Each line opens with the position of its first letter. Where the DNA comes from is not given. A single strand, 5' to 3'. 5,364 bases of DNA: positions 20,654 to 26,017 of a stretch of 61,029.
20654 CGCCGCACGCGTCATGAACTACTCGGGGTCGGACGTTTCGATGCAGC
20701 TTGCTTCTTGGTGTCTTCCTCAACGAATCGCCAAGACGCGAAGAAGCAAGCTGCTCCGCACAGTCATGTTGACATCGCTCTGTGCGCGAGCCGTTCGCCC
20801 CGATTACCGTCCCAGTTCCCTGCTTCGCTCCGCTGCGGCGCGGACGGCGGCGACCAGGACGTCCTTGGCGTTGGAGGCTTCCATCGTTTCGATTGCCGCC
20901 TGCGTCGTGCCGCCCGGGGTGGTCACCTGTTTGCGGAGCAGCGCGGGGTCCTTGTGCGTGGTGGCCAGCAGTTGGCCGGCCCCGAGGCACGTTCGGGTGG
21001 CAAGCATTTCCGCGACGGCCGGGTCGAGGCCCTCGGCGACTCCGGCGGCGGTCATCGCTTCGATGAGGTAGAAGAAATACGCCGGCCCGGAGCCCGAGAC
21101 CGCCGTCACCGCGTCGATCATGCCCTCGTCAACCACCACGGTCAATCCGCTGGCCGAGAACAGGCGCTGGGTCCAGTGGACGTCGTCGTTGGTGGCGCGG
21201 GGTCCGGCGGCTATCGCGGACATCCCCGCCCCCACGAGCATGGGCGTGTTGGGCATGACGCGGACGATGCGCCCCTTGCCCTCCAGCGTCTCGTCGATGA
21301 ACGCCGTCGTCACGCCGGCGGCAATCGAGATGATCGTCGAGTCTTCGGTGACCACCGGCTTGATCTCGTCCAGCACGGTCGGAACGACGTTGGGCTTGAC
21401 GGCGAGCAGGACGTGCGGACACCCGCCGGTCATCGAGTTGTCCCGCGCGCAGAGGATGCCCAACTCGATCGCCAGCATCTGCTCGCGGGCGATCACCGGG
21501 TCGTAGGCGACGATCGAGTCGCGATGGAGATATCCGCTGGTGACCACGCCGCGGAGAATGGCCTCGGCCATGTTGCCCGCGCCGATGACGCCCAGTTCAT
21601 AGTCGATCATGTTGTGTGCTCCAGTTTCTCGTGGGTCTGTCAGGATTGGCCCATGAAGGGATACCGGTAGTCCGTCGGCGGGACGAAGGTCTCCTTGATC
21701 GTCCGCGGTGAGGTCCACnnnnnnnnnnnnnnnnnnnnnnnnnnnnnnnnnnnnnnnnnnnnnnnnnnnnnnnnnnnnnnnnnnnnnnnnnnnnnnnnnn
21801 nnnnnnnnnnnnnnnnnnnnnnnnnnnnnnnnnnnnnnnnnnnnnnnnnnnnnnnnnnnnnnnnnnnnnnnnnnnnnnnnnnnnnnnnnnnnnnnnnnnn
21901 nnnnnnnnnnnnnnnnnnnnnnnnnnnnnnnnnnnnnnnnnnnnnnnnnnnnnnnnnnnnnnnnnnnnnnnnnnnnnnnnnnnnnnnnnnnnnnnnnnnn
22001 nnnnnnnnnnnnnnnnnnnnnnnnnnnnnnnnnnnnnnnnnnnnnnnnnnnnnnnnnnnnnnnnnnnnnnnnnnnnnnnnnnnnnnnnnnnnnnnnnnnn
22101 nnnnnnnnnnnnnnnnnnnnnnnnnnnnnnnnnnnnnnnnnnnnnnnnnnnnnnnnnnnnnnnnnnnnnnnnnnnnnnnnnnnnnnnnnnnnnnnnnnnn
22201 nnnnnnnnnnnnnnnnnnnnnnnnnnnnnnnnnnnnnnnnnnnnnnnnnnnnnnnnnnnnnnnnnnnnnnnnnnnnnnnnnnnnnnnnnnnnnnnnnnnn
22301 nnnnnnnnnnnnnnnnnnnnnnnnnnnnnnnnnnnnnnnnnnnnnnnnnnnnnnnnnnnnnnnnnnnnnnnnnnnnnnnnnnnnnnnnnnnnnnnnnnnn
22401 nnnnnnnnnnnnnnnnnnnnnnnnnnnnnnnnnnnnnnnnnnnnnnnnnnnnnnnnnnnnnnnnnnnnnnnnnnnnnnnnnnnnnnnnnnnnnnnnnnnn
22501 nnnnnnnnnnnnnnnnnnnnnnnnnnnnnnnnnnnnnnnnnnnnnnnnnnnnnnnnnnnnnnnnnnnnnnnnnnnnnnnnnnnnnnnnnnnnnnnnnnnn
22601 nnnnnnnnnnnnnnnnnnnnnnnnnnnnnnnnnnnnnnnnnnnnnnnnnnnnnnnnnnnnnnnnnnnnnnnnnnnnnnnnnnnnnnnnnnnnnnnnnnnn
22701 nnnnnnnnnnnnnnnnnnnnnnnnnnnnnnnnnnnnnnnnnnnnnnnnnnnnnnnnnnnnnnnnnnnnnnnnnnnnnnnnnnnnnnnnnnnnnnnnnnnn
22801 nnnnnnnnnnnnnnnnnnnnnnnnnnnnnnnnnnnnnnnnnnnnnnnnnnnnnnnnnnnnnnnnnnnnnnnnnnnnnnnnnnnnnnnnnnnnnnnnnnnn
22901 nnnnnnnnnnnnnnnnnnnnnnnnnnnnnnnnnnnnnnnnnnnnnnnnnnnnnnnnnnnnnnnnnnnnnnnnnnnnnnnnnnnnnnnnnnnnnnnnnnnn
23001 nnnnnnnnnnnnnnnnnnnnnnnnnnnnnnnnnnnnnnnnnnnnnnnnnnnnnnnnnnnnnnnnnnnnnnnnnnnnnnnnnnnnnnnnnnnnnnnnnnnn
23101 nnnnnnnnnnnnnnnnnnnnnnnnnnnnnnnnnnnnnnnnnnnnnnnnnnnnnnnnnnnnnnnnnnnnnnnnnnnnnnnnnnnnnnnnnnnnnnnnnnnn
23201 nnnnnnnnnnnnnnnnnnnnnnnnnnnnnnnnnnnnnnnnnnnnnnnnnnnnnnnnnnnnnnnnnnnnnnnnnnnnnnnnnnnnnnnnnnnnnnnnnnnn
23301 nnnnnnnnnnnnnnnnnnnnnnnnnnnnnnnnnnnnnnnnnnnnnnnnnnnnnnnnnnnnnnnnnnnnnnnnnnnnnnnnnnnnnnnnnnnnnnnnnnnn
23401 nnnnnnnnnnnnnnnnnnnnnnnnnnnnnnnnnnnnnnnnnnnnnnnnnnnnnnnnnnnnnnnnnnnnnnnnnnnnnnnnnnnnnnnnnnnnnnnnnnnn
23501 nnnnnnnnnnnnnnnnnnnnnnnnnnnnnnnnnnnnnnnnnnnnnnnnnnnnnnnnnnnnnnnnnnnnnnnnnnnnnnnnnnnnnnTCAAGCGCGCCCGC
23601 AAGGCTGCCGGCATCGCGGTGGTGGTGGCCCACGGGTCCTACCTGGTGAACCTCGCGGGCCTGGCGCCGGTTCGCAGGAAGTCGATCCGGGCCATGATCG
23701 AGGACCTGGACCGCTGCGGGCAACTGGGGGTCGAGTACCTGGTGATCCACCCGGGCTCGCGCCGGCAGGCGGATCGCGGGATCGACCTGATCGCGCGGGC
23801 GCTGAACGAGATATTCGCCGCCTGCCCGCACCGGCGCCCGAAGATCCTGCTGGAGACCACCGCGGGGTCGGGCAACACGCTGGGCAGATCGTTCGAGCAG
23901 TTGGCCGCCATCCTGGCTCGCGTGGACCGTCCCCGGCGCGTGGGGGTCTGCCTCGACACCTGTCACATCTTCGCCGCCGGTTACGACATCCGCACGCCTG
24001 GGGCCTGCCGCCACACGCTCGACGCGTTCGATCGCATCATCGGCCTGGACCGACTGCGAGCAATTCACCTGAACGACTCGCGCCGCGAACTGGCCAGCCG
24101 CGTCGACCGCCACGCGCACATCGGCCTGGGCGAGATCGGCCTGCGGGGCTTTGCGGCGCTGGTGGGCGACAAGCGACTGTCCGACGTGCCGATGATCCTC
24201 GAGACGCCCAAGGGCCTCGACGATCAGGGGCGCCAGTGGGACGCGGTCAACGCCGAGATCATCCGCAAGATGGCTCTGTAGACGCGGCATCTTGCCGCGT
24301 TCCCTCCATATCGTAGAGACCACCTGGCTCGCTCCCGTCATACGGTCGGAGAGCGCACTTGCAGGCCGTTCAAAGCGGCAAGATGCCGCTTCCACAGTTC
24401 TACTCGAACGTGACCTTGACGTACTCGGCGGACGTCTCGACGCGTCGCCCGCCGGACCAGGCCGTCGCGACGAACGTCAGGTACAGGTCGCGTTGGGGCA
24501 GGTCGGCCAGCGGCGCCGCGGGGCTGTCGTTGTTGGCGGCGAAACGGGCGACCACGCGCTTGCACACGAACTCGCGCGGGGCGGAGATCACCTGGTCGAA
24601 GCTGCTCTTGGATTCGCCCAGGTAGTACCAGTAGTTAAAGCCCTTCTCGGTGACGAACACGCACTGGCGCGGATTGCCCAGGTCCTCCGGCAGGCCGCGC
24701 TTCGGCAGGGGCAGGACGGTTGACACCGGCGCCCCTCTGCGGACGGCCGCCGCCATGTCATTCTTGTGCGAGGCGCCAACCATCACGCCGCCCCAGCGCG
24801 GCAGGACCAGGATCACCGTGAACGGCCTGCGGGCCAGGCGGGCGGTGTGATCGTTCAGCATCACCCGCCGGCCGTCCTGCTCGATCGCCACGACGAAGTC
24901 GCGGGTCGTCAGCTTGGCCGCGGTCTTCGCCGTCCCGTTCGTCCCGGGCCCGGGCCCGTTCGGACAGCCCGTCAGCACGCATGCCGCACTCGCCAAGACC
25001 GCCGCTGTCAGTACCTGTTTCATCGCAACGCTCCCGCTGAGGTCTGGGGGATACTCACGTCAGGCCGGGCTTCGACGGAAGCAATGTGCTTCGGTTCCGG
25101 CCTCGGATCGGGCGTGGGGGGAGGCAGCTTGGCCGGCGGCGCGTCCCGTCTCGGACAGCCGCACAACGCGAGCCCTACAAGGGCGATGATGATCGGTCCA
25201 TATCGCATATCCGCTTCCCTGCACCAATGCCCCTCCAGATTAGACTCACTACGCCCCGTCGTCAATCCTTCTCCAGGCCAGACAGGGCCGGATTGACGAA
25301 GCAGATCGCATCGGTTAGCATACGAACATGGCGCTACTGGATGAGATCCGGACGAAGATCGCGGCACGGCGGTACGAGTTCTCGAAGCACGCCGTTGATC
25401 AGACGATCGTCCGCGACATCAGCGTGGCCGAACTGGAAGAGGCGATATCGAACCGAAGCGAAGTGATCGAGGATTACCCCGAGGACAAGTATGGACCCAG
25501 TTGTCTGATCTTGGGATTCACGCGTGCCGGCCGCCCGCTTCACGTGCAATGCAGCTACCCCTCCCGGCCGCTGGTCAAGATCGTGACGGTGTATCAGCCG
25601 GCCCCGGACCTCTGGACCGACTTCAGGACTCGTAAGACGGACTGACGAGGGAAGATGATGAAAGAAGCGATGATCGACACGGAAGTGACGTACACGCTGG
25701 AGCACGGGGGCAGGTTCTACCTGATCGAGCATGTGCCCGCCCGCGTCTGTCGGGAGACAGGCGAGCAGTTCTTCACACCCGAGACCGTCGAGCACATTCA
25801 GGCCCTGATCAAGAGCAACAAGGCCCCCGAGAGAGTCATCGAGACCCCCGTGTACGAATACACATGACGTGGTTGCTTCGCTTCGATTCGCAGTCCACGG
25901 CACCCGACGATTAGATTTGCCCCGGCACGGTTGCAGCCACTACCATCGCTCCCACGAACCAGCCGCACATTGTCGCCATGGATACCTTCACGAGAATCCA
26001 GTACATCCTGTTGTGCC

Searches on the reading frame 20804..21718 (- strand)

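Call 75: search_protein_families(library=pfam, proteins=[window:20804-21718:-], max_evalue=0.0001)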
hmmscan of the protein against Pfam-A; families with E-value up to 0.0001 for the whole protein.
window:20804-21718:- (304 aa): 2 families
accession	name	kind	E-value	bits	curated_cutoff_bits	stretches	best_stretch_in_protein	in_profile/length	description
PF14748.11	P5CR_dimer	-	6.5e-36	123.2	25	1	198-302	1-105/105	Pyrroline-5-carboxylate reductase dimerisation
PF03807.23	F420_oxidored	-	2.5e-13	50.9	21.6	1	42-135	2-94/94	NADP oxidoreductase coenzyme F420-dependent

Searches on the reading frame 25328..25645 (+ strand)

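Call 13: search_protein_families(library=pfam, proteins=[window:25328-25645:+], max_evalue=0.01)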
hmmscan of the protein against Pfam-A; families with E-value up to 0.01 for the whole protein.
window:25328-25645:+ (105 aa): 1 family
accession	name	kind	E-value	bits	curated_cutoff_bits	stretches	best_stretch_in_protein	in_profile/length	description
PF14076.12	DUF4258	-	2.9e-23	82.4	25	1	18-89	1-70/71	Domain of unknown function (DUF4258)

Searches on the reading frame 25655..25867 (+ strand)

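Call 13: search_protein_families(library=pfam, proteins=[window:25655-25867:+], max_evalue=0.01)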
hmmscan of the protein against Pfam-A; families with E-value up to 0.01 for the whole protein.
window:25655-25867:+ (70 aa): 0 families

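Call 15: search_protein_families(library=ncbifam, proteins=[window:25655-25867:+], max_evalue=0.01)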
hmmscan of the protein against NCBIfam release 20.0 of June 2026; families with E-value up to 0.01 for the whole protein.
window:25655-25867:+ (70 aa): 2 families
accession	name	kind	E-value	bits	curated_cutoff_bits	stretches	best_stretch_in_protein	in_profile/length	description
TIGR03831.1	YgiT_finger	domain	2.3e-08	34.2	20.2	1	5-43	8-46/46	YgiT-type zinc finger protein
TIGR03830.1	CxxCG_CxxCG_HTH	subfamily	0.00058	19.6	61.8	1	3-57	6-59/127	type II TA system antitoxin MqsA family protein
